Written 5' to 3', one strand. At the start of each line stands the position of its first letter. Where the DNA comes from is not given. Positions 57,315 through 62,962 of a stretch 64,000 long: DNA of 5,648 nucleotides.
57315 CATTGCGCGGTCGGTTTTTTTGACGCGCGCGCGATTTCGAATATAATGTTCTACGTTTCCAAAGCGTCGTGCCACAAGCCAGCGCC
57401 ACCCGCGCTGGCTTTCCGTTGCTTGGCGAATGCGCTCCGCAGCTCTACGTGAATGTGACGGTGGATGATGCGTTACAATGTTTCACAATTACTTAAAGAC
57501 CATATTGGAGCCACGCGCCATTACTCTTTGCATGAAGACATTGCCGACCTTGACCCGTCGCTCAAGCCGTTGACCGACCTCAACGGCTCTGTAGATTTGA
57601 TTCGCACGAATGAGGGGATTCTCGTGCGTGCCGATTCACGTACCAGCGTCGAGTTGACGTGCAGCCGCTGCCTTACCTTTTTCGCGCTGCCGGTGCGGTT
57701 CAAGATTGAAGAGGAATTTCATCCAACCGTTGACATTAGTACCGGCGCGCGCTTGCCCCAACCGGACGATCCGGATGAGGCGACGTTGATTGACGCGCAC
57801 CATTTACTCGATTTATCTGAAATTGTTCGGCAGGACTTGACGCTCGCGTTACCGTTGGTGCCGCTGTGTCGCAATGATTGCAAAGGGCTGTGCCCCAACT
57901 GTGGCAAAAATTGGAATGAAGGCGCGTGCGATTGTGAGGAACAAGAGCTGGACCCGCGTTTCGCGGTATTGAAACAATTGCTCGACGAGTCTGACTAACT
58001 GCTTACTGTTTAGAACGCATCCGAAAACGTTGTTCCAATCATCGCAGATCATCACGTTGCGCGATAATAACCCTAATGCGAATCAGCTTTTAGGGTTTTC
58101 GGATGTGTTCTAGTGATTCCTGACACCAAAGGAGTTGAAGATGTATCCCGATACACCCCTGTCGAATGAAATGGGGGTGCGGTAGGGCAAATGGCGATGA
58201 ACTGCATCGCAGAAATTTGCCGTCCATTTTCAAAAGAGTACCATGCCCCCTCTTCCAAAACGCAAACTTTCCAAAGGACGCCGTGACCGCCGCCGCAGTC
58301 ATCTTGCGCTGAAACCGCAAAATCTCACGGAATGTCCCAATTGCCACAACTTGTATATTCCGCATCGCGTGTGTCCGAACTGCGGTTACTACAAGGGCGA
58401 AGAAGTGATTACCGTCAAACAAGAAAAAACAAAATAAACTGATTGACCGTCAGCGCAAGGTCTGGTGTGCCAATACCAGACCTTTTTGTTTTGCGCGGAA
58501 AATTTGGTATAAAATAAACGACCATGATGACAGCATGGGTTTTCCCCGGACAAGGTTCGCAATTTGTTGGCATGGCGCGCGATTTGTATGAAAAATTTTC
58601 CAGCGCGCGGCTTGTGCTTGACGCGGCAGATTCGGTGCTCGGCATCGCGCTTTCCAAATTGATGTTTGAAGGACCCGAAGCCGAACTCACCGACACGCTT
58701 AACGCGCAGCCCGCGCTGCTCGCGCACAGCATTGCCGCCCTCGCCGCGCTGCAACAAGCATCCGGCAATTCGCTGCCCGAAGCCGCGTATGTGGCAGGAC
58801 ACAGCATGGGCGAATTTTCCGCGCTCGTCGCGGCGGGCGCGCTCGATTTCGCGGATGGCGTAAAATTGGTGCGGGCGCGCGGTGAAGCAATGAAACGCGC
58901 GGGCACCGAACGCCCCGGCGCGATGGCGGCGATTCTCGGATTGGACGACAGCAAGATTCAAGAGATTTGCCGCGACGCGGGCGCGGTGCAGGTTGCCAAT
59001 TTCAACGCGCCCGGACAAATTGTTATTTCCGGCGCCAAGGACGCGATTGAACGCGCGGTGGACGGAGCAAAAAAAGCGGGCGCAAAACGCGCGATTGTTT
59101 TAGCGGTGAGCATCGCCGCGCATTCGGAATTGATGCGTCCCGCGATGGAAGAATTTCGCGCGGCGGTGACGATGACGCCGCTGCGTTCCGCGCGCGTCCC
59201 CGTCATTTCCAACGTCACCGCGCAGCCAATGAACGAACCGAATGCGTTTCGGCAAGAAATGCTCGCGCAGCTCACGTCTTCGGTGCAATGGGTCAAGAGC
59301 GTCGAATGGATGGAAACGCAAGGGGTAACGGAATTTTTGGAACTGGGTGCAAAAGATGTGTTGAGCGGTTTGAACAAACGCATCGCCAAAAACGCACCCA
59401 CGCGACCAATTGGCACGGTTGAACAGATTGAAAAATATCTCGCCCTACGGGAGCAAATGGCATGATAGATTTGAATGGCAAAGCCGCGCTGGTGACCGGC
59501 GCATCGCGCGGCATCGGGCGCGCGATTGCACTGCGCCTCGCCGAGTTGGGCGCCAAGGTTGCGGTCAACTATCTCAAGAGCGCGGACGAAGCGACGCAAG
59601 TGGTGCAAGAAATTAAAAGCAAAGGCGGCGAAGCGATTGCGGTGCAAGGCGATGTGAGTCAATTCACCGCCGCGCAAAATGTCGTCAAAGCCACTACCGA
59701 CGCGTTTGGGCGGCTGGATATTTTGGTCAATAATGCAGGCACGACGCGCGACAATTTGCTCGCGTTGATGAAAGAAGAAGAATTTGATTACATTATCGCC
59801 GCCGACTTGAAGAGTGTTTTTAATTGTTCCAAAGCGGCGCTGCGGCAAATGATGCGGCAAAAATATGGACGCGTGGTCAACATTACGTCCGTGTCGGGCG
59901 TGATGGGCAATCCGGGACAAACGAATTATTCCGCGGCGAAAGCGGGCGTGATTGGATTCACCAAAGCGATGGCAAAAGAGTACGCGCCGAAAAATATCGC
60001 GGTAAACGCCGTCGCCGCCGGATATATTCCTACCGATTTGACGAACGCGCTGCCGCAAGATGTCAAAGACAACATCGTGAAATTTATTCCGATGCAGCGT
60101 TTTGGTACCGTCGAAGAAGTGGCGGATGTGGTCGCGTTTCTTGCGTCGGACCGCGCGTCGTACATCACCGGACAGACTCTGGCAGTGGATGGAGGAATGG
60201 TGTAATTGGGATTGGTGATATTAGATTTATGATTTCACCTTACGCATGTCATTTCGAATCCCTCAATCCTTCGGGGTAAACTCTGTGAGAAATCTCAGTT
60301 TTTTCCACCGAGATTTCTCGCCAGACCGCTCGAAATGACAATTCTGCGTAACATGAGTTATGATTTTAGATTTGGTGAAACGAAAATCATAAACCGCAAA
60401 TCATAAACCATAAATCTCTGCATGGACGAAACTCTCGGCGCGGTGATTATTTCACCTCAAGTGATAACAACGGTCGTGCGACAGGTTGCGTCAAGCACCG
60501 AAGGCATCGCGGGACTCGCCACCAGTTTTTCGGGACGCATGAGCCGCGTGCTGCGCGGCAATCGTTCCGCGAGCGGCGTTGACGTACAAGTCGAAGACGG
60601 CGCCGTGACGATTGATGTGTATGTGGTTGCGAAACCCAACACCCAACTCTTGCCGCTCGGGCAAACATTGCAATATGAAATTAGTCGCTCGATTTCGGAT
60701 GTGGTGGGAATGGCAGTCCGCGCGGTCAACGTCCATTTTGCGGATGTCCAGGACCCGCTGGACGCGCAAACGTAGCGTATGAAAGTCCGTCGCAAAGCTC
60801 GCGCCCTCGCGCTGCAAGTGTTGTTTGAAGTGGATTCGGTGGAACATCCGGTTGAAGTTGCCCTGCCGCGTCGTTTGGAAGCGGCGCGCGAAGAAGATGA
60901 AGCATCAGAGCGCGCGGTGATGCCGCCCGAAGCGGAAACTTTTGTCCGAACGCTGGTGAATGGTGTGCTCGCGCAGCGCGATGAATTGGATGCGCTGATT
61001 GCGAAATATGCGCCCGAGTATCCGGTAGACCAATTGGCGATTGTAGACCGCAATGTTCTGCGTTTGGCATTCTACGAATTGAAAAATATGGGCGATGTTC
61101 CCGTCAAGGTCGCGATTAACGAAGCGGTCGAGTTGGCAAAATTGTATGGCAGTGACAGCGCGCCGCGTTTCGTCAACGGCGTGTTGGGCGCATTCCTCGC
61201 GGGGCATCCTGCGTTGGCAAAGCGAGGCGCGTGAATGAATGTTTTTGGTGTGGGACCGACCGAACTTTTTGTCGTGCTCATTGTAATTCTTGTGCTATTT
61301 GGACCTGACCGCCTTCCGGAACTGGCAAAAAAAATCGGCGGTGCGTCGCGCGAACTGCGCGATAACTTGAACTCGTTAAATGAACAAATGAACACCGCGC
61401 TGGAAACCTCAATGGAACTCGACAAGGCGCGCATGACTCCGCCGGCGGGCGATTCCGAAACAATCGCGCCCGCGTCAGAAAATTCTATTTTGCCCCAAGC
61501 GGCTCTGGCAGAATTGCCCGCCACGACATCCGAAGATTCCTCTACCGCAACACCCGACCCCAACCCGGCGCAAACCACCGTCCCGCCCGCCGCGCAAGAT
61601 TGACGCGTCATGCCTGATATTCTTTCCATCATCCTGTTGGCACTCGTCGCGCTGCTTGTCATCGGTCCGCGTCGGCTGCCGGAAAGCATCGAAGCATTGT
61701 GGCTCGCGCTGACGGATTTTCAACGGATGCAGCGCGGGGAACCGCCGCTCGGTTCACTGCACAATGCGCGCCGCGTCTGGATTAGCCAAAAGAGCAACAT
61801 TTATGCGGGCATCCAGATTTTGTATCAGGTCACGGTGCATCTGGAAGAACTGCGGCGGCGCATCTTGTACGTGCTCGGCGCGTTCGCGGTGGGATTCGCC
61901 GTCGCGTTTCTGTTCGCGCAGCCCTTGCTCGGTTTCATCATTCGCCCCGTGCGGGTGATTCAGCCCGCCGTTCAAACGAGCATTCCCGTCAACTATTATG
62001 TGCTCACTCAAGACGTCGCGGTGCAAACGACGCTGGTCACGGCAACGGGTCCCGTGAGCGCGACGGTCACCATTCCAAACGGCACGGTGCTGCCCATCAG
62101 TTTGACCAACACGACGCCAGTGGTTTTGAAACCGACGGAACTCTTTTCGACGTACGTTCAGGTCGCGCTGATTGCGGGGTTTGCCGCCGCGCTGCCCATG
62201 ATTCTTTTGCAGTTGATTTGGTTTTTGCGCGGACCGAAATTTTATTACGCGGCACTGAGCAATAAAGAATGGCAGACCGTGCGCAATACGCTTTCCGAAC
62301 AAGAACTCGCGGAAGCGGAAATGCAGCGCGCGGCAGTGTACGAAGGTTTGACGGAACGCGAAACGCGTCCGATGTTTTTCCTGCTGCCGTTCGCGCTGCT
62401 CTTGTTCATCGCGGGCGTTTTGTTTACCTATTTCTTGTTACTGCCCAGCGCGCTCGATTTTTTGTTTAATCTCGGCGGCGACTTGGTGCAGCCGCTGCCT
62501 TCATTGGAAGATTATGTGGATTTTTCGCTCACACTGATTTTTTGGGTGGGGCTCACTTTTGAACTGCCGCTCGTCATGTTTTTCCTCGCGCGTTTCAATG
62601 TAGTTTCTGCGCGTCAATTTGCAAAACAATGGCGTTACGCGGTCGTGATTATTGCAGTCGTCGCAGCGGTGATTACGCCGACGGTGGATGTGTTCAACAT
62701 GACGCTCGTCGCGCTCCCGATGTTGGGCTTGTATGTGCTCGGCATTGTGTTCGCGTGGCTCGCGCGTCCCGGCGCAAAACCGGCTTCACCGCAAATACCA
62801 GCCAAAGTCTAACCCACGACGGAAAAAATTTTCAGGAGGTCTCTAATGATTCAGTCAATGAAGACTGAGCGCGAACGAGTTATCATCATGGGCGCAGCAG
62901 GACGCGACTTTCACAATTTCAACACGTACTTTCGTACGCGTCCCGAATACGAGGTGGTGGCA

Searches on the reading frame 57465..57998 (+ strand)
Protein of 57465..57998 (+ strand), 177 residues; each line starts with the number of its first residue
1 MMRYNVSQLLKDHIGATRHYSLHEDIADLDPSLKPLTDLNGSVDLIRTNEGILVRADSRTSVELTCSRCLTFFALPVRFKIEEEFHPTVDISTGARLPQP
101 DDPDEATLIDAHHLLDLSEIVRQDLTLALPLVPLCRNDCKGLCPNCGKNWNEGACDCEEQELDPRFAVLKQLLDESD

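Call 60: search_protein_families(library=pfam, proteins=[window:57465-57998:+], max_evalue=0.00001)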
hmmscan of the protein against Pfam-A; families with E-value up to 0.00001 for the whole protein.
window:57465-57998:+ (177 aa): 1 family
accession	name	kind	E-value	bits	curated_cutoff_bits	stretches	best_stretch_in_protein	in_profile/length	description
PF02620.22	YceD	-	3.4e-30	105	33.2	1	56-172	3-118/119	Large ribosomal RNA subunit accumulation protein YceD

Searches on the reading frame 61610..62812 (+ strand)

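Call 60: search_protein_families(library=pfam, proteins=[window:61610-62812:+], max_evalue=0.00001)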
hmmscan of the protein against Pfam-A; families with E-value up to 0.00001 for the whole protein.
window:61610-62812:+ (400 aa): 1 family
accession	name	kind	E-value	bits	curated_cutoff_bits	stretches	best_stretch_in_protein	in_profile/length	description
PF00902.23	TatC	-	3.8e-54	184.1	25.1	2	243-370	83-208/208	Sec-independent protein translocase protein (TatC)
